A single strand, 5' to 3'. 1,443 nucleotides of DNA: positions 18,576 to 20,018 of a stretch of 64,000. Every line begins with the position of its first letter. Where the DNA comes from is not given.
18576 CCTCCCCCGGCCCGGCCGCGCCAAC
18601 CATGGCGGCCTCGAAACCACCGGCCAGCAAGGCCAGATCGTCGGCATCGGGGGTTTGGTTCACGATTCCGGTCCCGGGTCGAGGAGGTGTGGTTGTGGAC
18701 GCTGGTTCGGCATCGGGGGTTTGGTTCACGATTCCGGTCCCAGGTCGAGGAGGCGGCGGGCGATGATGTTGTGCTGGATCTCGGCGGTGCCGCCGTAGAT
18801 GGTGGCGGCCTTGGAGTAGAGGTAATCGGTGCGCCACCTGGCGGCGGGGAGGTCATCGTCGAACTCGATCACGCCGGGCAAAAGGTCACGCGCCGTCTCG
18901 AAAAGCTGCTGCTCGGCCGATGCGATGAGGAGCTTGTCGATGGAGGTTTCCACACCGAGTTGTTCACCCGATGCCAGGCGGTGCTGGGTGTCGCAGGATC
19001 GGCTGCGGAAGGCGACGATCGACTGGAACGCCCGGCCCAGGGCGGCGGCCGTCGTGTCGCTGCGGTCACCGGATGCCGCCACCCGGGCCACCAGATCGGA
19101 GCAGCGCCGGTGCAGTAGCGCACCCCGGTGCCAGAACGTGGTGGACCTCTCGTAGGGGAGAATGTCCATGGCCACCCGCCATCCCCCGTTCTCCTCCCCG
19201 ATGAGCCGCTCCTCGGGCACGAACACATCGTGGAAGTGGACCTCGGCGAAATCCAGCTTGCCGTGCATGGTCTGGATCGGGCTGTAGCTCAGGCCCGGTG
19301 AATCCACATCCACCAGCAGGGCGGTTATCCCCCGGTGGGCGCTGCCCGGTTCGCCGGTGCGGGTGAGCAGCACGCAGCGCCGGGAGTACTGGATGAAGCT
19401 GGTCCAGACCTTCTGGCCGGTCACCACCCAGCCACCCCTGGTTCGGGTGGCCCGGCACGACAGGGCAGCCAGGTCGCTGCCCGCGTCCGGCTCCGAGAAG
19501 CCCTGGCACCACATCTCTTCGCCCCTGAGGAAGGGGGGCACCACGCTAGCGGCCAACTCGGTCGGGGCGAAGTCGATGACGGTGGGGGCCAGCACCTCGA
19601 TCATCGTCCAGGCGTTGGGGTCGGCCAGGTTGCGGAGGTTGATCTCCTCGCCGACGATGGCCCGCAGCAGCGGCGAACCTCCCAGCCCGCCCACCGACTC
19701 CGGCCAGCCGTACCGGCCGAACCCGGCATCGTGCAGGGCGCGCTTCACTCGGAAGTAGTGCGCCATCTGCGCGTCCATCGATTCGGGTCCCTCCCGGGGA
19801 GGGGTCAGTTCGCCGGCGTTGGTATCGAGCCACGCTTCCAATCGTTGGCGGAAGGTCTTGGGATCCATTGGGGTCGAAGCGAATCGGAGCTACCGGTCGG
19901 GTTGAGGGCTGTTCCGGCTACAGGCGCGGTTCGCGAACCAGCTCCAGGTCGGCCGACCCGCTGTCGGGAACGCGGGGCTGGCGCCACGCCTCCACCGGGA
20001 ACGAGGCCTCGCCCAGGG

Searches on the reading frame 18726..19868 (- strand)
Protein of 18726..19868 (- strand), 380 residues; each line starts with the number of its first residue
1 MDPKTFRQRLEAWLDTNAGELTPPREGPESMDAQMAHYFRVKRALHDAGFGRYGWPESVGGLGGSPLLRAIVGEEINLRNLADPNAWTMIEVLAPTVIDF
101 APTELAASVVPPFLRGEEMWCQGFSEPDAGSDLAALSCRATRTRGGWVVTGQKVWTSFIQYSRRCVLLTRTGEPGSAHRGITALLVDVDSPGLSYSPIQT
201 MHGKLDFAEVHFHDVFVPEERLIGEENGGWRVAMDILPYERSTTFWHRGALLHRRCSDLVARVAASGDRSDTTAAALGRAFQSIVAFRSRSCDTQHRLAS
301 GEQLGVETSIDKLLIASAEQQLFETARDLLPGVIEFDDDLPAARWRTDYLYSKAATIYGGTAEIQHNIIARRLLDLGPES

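Call 42: find_encoding_contigs(protein=window:18726-19868:-, flank=10000, max_places=4)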
Protein window:18726-19868:- (380 aa): 2 contigs read that carry it; 1 place shown.
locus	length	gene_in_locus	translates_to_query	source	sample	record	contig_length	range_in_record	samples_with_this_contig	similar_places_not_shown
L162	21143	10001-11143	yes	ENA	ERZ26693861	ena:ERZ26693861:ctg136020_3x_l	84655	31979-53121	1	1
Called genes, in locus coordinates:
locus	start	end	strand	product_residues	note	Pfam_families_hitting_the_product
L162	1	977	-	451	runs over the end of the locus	PF05697:Trigger_N, PF05698:Trigger_C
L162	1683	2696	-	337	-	PF00355:Rieske, PF19298:KshA_C (weak), PF19112:VanA_C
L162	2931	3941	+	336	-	PF22039:HUTI_composite_bact (weak), PF01979:Amidohydro_1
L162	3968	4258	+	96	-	PF01979:Amidohydro_1 (weak)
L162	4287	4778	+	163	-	PF00903:Glyoxalase (weak), PF22677:Ble-like_N (weak), PF18029:Glyoxalase_6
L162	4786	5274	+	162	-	PF00903:Glyoxalase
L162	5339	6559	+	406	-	PF02515:CoA_transf_3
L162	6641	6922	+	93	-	PF00111:Fer2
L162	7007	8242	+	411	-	PF01979:Amidohydro_1, PF07969:Amidohydro_3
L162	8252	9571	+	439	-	PF00355:Rieske, PF00848:Ring_hydroxyl_A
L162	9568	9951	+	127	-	-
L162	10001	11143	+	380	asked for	PF02770:Acyl-CoA_dh_M, PF00441:Acyl-CoA_dh_1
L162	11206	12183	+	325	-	PF00441:Acyl-CoA_dh_1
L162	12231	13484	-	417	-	-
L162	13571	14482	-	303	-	PF00528:BPD_transp_1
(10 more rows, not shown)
